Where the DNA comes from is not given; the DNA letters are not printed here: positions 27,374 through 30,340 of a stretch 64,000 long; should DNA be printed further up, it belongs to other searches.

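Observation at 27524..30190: Response-regulator receiver domain fused to a Dof zinc finger: an unusual domain architecture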

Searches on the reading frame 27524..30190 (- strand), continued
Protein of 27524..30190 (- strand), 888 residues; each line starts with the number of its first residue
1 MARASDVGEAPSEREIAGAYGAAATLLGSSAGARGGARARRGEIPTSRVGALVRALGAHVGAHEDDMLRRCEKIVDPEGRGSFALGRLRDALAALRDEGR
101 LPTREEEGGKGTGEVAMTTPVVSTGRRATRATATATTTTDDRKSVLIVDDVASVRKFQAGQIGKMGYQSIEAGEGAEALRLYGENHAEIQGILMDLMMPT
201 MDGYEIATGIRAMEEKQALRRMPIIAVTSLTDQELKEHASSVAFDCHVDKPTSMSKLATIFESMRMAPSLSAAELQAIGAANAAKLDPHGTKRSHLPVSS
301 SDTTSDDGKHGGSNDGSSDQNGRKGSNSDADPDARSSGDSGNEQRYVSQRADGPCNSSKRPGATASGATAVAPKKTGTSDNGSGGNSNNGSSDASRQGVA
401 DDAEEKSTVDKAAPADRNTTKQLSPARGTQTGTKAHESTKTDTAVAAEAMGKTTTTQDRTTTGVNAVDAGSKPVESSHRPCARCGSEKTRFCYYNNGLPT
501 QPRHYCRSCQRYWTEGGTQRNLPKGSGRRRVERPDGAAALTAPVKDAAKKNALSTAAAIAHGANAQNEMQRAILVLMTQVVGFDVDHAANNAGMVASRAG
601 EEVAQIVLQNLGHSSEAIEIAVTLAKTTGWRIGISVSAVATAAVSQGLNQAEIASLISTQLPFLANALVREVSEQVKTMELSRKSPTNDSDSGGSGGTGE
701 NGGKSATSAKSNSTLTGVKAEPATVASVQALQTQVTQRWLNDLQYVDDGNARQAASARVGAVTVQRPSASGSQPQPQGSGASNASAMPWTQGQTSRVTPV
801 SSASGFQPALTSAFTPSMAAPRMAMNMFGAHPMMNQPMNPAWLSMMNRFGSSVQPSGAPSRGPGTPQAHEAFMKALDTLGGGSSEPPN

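Call 5: find_homologous_proteins(query=window:27524-30190:-, max_evalue=0.001)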
Query window:27524-30190:- (888 aa): 403 proteins with E <= 0.001 among 8000 candidates; the best 120 are listed.
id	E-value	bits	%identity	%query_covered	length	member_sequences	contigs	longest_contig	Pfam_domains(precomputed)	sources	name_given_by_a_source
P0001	0.0e+0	1914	100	100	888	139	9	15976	PF02701.21,PF00072.31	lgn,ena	-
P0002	0.0e+0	1737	91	100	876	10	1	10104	PF02701.21,PF00072.31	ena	-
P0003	2.7e-205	703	61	72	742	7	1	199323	PF02701.21,PF00072.31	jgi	-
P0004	9.0e-203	694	50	89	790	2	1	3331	PF02701.21,PF00072.31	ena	-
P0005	2.4e-202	693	55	82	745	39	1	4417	PF02701.21,PF00072.31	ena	-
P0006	2.1e-199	683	52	86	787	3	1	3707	PF02701.21,PF00072.31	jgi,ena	-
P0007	5.5e-199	682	54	85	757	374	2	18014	PF02701.21,PF00072.31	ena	-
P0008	1.1e-197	677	49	89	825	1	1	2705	PF02701.21,PF00072.31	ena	-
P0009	1.1e-189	651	49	88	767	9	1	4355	PF02701.21,PF00072.31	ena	-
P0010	8.0e-188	645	49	89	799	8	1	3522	PF02701.21,PF00072.31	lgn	-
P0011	5.4e-187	642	49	89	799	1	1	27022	PF02701.21,PF00072.31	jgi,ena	-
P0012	3.9e-186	639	48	89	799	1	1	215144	PF02701.21,PF00072.31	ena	-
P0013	5.4e-186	639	50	83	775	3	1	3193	PF02701.21,PF00072.31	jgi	-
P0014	6.5e-186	638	48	89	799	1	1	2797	PF02701.21,PF00072.31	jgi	-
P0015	1.0e-185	638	48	89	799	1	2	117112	PF02701.21,PF00072.31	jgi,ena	-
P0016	1.5e-183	631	54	71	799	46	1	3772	PF02701.21,PF00072.31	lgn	-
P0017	6.7e-183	628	52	82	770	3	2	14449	PF02701.21,PF00072.31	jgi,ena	-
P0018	2.5e-179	617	52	68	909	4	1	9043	PF02701.21,PF00072.31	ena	-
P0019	8.1e-151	522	53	60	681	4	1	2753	PF02701.21,PF00072.31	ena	-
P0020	2.5e-94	336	45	56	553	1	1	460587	PF02701.21,PF00072.31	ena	-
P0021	8.1e-18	82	47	8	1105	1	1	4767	PF08447.19,PF13426.14,PF13185.13,PF01590.33,PF08448.17,PF02518.32,PF13492.13,PF00512.32,PF00989.32,PF00072.31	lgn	-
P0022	1.1e-17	82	31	18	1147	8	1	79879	PF13581.13,PF02518.32,PF00512.32,PF13589.13,PF00072.31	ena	-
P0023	2.5e-17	81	38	10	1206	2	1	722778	PF13426.14,PF13188.14,PF13185.13,PF01590.33,PF00563.26,PF00989.32,PF00990.27,PF00072.31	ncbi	-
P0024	3.8e-17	80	31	14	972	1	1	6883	PF08448.17,PF02518.32,PF00512.32,PF00072.31,PF01627.29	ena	-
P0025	5.1e-17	80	31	17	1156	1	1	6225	PF02518.32,PF00512.32,PF00072.31,PF01627.29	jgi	jgi:signal transduction histidine kinase/DNA-binding response OmpR family regulator/HPt (histidine-c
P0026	5.9e-17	80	37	10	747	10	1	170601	PF02518.32,PF00512.32,PF00072.31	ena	-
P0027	4.4e-16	77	33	14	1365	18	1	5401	PF09984.16,PF02518.32,PF24896.2,PF00512.32,PF23198.2,PF00563.26,PF00990.27,PF00072.31,PF01627.29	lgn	-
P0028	4.8e-16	77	31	15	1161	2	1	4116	PF02518.32,PF00512.32,PF00072.31,PF01627.29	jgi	jgi:signal transduction histidine kinase/CheY-like chemotaxis protein/HPt (histidine-containing phos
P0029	9.3e-16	76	32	14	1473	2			PF13426.14,PF13188.14,PF13185.13,PF24820.2,PF28422.1,PF13492.13,PF00512.32,PF00072.31,PF08447.19,PF01590.33,PF08448.17,PF02518.32,PF00989.32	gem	-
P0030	1.8e-15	75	32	15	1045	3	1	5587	PF08447.19,PF13426.14,PF13188.14,PF13185.13,PF01590.33,PF08448.17,PF02518.32,PF13492.13,PF00512.32,PF00989.32,PF00072.31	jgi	-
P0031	4.8e-15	73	30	16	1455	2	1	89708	PF09984.16,PF02518.32,PF00512.32,PF00563.26,PF00990.27,PF00072.31,PF01627.29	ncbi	ncbi:MAG: EAL domain-containing protein [Pseudomonadota bacterium]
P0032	5.3e-15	73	35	16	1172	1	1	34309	PF13426.14,PF14827.13,PF08448.17,PF02518.32,PF00512.32,PF00989.32,PF00072.31,PF01627.29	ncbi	-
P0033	2.3e-14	71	35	13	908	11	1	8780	PF08447.19,PF13426.14,PF08448.17,PF02518.32,PF00512.32,PF00989.32,PF00072.31,PF01627.29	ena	-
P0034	3.5e-14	70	33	15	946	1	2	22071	PF13188.14,PF08448.17,PF02518.32,PF00512.32,PF00989.32,PF00072.31,PF01627.29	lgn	-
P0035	4.8e-14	70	27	14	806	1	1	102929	PF02518.32,PF00512.32,PF00072.31,PF01627.29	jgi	jgi:CheY-like chemotaxis protein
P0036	9.2e-14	69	28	16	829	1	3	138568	PF00672.31,PF12729.14,PF02518.32,PF00512.32,PF00072.31,PF02203.22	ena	-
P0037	1.2e-13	69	34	14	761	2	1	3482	PF02518.32,PF00512.32,PF00072.31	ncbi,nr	ncbi:MAG: response regulator, partial [Planctomycetes bacterium]|nr:response regulator [Planctomycet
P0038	1.2e-13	69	31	14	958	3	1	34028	PF08447.19,PF13426.14,PF08448.17,PF02518.32,PF00512.32,PF00989.32,PF00072.31,PF14598.13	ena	-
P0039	1.6e-13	68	27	22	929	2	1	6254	PF02518.32,PF00512.32,PF00072.31,PF01627.29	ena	-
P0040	2.0e-13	68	33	13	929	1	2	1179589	PF00672.31,PF02518.32,PF00512.32,PF23198.2,PF00072.31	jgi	jgi:signal transduction histidine kinase/DNA-binding response OmpR family regulator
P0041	2.3e-13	68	31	15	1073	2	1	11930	PF08447.19,PF13426.14,PF08448.17,PF02518.32,PF00512.32,PF00989.32,PF00072.31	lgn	-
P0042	2.6e-13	68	32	16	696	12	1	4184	PF08447.19,PF08448.17,PF02518.32,PF00512.32,PF00989.32,PF00072.31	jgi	-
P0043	3.0e-13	67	31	17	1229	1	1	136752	PF13581.13,PF08448.17,PF02518.32,PF00512.32,PF00072.31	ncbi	-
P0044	3.2e-13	67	32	14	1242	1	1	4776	PF13581.13,PF08448.17,PF02518.32,PF00512.32,PF00072.31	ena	-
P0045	5.3e-13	67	36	14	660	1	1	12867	PF02518.32,PF00512.32,PF07283.17,PF00072.31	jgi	jgi:two-component system, NtrC family, sensor kinase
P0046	5.7e-13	66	30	14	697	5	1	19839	PF02518.32,PF00512.32,PF00072.31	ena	-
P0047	5.7e-13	66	33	14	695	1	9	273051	PF08447.19,PF08448.17,PF02518.32,PF00512.32,PF00072.31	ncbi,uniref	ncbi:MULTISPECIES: hybrid sensor histidine kinase/response regulator [unclassified Microcoleus]|unir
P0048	7.4e-13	66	32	14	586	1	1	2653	PF02518.32,PF00072.31,PF01627.29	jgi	jgi:CheY-like chemotaxis protein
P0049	9.5e-13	66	35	14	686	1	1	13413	PF08447.19,PF13426.14,PF08448.17,PF02518.32,PF00512.32,PF00989.32,PF00072.31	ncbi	-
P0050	1.0e-12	66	33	14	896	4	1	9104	PF13426.14,PF13188.14,PF12860.14,PF08448.17,PF02518.32,PF00512.32,PF00989.32,PF00072.31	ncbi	-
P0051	1.2e-12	65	30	14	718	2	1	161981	PF02518.32,PF00512.32,PF00072.31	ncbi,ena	-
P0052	1.2e-12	65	30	17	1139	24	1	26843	PF13185.13,PF13581.13,PF02518.32,PF00512.32,PF13589.13,PF00072.31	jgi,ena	-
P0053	1.3e-12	65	29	18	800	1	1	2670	PF13581.13,PF08448.17,PF02518.32,PF00512.32,PF00072.31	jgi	jgi:PAS domain S-box-containing protein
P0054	1.3e-12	65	31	14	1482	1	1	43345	PF02518.32,PF00512.32,PF00563.26,PF00990.27,PF00072.31,PF01627.29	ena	-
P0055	1.3e-12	65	33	14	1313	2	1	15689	PF13426.14,PF13185.13,PF13492.13,PF00512.32,PF00072.31,PF08447.19,PF19443.5,PF01590.33,PF08448.17,PF02518.32,PF23198.2,PF00989.32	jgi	jgi:PAS domain S-box-containing protein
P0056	1.5e-12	65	30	13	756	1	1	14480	PF02518.32,PF00512.32,PF00072.31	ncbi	-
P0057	1.6e-12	65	33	14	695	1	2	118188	PF08447.19,PF08448.17,PF02518.32,PF00512.32,PF00989.32,PF00072.31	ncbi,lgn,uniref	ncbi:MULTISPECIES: hybrid sensor histidine kinase/response regulator [unclassified Microcoleus]|unir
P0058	1.7e-12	65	27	17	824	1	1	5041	PF13426.14,PF13188.14,PF08448.17,PF02518.32,PF00512.32,PF00989.32,PF00072.31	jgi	jgi:two-component system, sensor histidine kinase and response regulator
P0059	1.7e-12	65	33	14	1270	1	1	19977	PF13185.13,PF08448.17,PF02518.32,PF00512.32,PF13589.13,PF00072.31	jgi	-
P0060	2.4e-12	64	32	13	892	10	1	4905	PF14827.13,PF02518.32,PF00512.32,PF00072.31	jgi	jgi:signal transduction histidine kinase/DNA-binding response OmpR family regulator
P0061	2.4e-12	64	34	14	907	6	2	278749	PF08447.19,PF08448.17,PF02518.32,PF24896.2,PF00512.32,PF00072.31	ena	-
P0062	2.6e-12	64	30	13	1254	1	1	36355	PF00672.31,PF13185.13,PF02743.25,PF01590.33,PF02518.32,PF00512.32,PF00072.31,PF01627.29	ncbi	-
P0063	3.1e-12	64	31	16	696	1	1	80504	PF08447.19,PF08448.17,PF02518.32,PF00512.32,PF00072.31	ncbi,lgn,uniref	ncbi:response regulator [Microcoleus sp.]|uniref:hybrid sensor histidine kinase/response regulator n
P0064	4.2e-12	64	32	13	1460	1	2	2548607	PF08447.19,PF13426.14,PF13188.14,PF08448.17,PF02518.32,PF00512.32,PF00989.32,PF00072.31,PF01627.29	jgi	jgi:two-component system sensor histidine kinase/response regulator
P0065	5.1e-12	63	29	20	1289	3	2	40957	PF08447.19,PF13426.14,PF13188.14,PF08448.17,PF02518.32,PF00512.32,PF00989.32,PF00072.31,PF01627.29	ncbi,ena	-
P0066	5.9e-12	63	32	14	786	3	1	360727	PF08447.19,PF13426.14,PF08448.17,PF02518.32,PF00512.32,PF00989.32,PF00072.31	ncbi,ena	-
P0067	6.0e-12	63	30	15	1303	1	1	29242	PF13185.13,PF13581.13,PF08448.17,PF02518.32,PF00512.32,PF00989.32,PF13589.13,PF00072.31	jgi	jgi:PAS domain S-box-containing protein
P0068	1.1e-11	62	32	13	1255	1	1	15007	PF13581.13,PF08448.17,PF02518.32,PF00512.32,PF00072.31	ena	-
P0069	1.2e-11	62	33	15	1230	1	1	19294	PF13581.13,PF08448.17,PF02518.32,PF00512.32,PF13589.13,PF00072.31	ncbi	ncbi:MAG: ATP-binding protein [Kofleriaceae bacterium]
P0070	1.4e-11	62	32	14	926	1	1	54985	PF17152.11,PF00672.31,PF02518.32,PF24896.2,PF00512.32,PF00072.31,PF01627.29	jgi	jgi:signal transduction histidine kinase/CheY-like chemotaxis protein/HPt (histidine-containing phos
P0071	1.6e-11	62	29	14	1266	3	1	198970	PF13581.13,PF08448.17,PF02518.32,PF00512.32,PF13589.13,PF00072.31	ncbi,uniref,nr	ncbi:ATP-binding protein [Corallococcus silvisoli]|uniref:ATP-binding protein n=1 Tax=Corallococcus 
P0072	1.7e-11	62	31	15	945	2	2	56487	PF13188.14,PF08448.17,PF02518.32,PF00512.32,PF00989.32,PF00072.31,PF01627.29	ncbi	-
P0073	1.7e-11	62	31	14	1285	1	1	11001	PF13185.13,PF13581.13,PF08448.17,PF02518.32,PF13492.13,PF00512.32,PF13589.13,PF00072.31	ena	-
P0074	2.2e-11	61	26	14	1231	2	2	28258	PF13185.13,PF13581.13,PF08448.17,PF02518.32,PF13492.13,PF00512.32,PF13589.13,PF00072.31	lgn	-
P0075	2.5e-11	61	30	14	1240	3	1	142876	PF13426.14,PF13188.14,PF13185.13,PF13492.13,PF00512.32,PF00072.31,PF08447.19,PF01590.33,PF08448.17,PF02518.32,PF23198.2,PF00989.32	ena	-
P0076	2.6e-11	61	28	23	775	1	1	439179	PF02518.32,PF00512.32,PF00072.31,PF01627.29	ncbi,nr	ncbi:MAG: response regulator [Verrucomicrobiales bacterium]|nr:response regulator [Verrucomicrobiale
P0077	3.0e-11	61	32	14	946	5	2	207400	PF13426.14,PF13188.14,PF08448.17,PF02518.32,PF00512.32,PF00989.32,PF00072.31,PF01627.29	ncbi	-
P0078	3.5e-11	61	33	13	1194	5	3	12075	PF00672.31,PF13185.13,PF05227.20,PF02518.32,PF00512.32,PF00072.31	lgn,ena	-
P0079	3.6e-11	61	34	13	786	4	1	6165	PF08447.19,PF13426.14,PF08448.17,PF02518.32,PF00512.32,PF00989.32,PF00072.31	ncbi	-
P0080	5.4e-11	60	27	15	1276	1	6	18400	PF13426.14,PF13185.13,PF01590.33,PF02518.32,PF00512.32,PF00989.32,PF00072.31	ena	-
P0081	8.1e-11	59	33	12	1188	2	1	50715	PF08447.19,PF05231.20,PF08448.17,PF02518.32,PF00512.32,PF00989.32,PF00072.31,PF01627.29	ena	-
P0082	8.6e-11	59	34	14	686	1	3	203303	PF08447.19,PF13426.14,PF08448.17,PF02518.32,PF00512.32,PF00072.31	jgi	jgi:PAS domain S-box-containing protein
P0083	9.7e-11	59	34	15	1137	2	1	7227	PF13185.13,PF01590.33,PF08448.17,PF02518.32,PF00512.32,PF00072.31,PF01627.29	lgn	-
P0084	1.0e-10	59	36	10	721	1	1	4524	PF02518.32,PF00512.32,PF00072.31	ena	-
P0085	1.1e-10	59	28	13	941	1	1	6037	PF17152.11,PF00672.31,PF02518.32,PF00512.32,PF00072.31,PF01627.29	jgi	jgi:signal transduction histidine kinase/DNA-binding response OmpR family regulator/HPt (histidine-c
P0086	1.3e-10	59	38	10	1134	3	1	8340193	PF08447.19,PF13426.14,PF13188.14,PF13185.13,PF01590.33,PF08448.17,PF02518.32,PF00512.32,PF00989.32,PF00072.31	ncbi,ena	-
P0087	1.4e-10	59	28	14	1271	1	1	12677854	PF13185.13,PF13581.13,PF08448.17,PF02518.32,PF00512.32,PF00072.31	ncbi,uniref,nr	ncbi:response regulator [Archangium violaceum]|uniref:ATP-binding protein n=1 Tax=Archangium violace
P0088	2.0e-10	58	27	13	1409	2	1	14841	PF08447.19,PF13426.14,PF13185.13,PF13581.13,PF08448.17,PF02518.32,PF00512.32,PF00989.32,PF13589.13,PF00072.31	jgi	jgi:PAS domain S-box-containing protein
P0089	2.2e-10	58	36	11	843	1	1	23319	PF13185.13,PF01590.33,PF02518.32,PF13492.13,PF00512.32,PF00072.31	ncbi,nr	ncbi:MAG: hypothetical protein HW416_289, partial [Chloroflexi bacterium]|nr:hypothetical protein [C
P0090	2.2e-10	58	33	15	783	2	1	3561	PF13426.14,PF08448.17,PF02518.32,PF00512.32,PF00989.32,PF00072.31,PF01627.29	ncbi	ncbi:MAG: response regulator [Pseudomonadota bacterium]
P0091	2.3e-10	58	29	14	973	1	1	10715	PF13426.14,PF13188.14,PF08448.17,PF02518.32,PF00512.32,PF00989.32,PF00072.31,PF01627.29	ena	-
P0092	2.7e-10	58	30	14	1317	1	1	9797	PF13185.13,PF13581.13,PF08448.17,PF02518.32,PF00512.32,PF00989.32,PF00072.31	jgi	jgi:PAS domain S-box-containing protein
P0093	2.8e-10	58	27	13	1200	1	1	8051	PF08447.19,PF13426.14,PF13188.14,PF08448.17,PF02518.32,PF11845.14,PF00512.32,PF00989.32,PF00072.31,PF01627.29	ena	-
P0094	2.9e-10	58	33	19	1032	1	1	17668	PF08447.19,PF13426.14,PF13188.14,PF08448.17,PF02518.32,PF00512.32,PF00989.32,PF00072.31,PF01627.29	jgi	jgi:two-component system, sensor histidine kinase and response regulator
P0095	3.0e-10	57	27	19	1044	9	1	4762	PF08448.17,PF02518.32,PF00512.32,PF00072.31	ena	-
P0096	3.2e-10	57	28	22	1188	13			PF02743.25,PF02518.32,PF00512.32,PF00072.31,PF01627.29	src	-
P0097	3.8e-10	57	34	13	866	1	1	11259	PF13426.14,PF02518.32,PF00512.32,PF00072.31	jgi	jgi:PAS domain S-box-containing protein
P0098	4.1e-10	57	30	14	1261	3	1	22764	PF13185.13,PF13581.13,PF08448.17,PF02518.32,PF00512.32,PF13589.13,PF00072.31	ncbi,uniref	ncbi:response regulator, partial [Corallococcus exercitus]|uniref:ATP-binding protein n=1 Tax=Corall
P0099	4.8e-10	57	31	15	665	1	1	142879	PF02518.32,PF00512.32,PF00072.31,PF01627.29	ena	-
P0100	5.3e-10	57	38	11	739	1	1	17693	PF13581.13,PF02518.32,PF00512.32,PF00072.31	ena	-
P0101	5.8e-10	57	39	11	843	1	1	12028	PF13426.14,PF08448.17,PF02518.32,PF00512.32,PF00072.31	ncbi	-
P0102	5.8e-10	57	31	13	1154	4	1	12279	PF08447.19,PF13426.14,PF13188.14,PF24820.2,PF08448.17,PF02518.32,PF00512.32,PF16927.12,PF00989.32,PF00072.31,PF01627.29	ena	-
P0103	7.2e-10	56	28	15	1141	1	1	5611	PF13426.14,PF13188.14,PF13185.13,PF13492.13,PF00512.32,PF00072.31,PF01627.29,PF08447.19,PF01590.33,PF08448.17,PF02518.32,PF00989.32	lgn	-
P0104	7.8e-10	56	30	13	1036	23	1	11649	PF08447.19,PF13426.14,PF13188.14,PF08448.17,PF02518.32,PF00512.32,PF00989.32,PF00072.31,PF01627.29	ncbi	ncbi:MAG: response regulator [Limisphaerales bacterium]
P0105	8.1e-10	56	31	14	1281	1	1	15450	PF13185.13,PF13581.13,PF08448.17,PF02518.32,PF13492.13,PF00512.32,PF00072.31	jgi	jgi:PAS domain S-box-containing protein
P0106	8.3e-10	56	29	15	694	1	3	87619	PF08447.19,PF02518.32,PF00512.32,PF00072.31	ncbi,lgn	-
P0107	9.1e-10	56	29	14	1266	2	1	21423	PF13185.13,PF13581.13,PF08448.17,PF02518.32,PF00512.32,PF13589.13,PF00072.31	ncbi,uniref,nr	ncbi:response regulator [Corallococcus sp. CA049B]|uniref:ATP-binding protein n=1 Tax=Corallococcus 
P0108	1.0e-9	56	33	12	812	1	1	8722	PF02518.32,PF00512.32,PF23198.2,PF00072.31,PF01627.29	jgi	jgi:signal transduction histidine kinase/HPt (histidine-containing phosphotransfer) domain-containin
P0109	1.0e-9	56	31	13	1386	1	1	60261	PF00672.31,PF13185.13,PF02743.25,PF22673.3,PF01590.33,PF02518.32,PF00512.32,PF00072.31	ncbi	-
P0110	1.3e-9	55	32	10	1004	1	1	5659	PF00672.31,PF13185.13,PF12729.14,PF02518.32,PF00512.32,PF00072.31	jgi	jgi:signal transduction histidine kinase/DNA-binding response OmpR family regulator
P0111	1.4e-9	55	26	16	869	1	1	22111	PF13426.14,PF13188.14,PF08448.17,PF02518.32,PF00512.32,PF00989.32,PF00072.31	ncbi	ncbi:MAG: response regulator [Vicinamibacterales bacterium]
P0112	1.5e-9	55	28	14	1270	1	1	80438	PF13185.13,PF13581.13,PF08448.17,PF02518.32,PF00512.32,PF00072.31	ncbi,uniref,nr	ncbi:ATP-binding protein [Myxococcus sp. K15C18031901]|uniref:ATP-binding protein n=1 Tax=Myxococcus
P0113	1.8e-9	55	27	14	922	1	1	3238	PF08447.19,PF13426.14,PF13188.14,PF08448.17,PF02518.32,PF00512.32,PF00989.32,PF00072.31,PF14598.13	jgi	jgi:two-component system, sensor histidine kinase and response regulator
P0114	1.8e-9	55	31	14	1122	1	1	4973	PF13185.13,PF13581.13,PF02518.32,PF00512.32,PF00072.31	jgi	jgi:signal transduction histidine kinase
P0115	2.0e-9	55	31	13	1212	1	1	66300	PF17152.11,PF00672.31,PF13426.14,PF13188.14,PF02518.32,PF00512.32,PF00989.32,PF00072.31,PF01627.29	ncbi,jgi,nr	ncbi:MAG: response regulator [Desulfobacteraceae bacterium]|nr:MAG: response regulator [Desulfobacte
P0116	2.7e-9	54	30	13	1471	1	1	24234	PF13426.14,PF13188.14,PF13185.13,PF05227.20,PF00512.32,PF00072.31,PF01627.29,PF08447.19,PF01590.33,PF08448.17,PF02518.32,PF00989.32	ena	-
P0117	2.8e-9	54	31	15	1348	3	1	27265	PF08447.19,PF13426.14,PF13188.14,PF08448.17,PF02518.32,PF00512.32,PF00989.32,PF00072.31,PF01627.29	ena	-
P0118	3.6e-9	54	32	15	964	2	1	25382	PF02518.32,PF00512.32,PF00072.31,PF01627.29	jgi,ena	-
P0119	4.0e-9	54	39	10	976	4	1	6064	PF13185.13,PF01590.33,PF02518.32,PF00512.32,PF00072.31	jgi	-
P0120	4.1e-9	54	32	15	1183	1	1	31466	PF00672.31,PF13185.13,PF01590.33,PF12729.14,PF02518.32,PF00512.32,PF00072.31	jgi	-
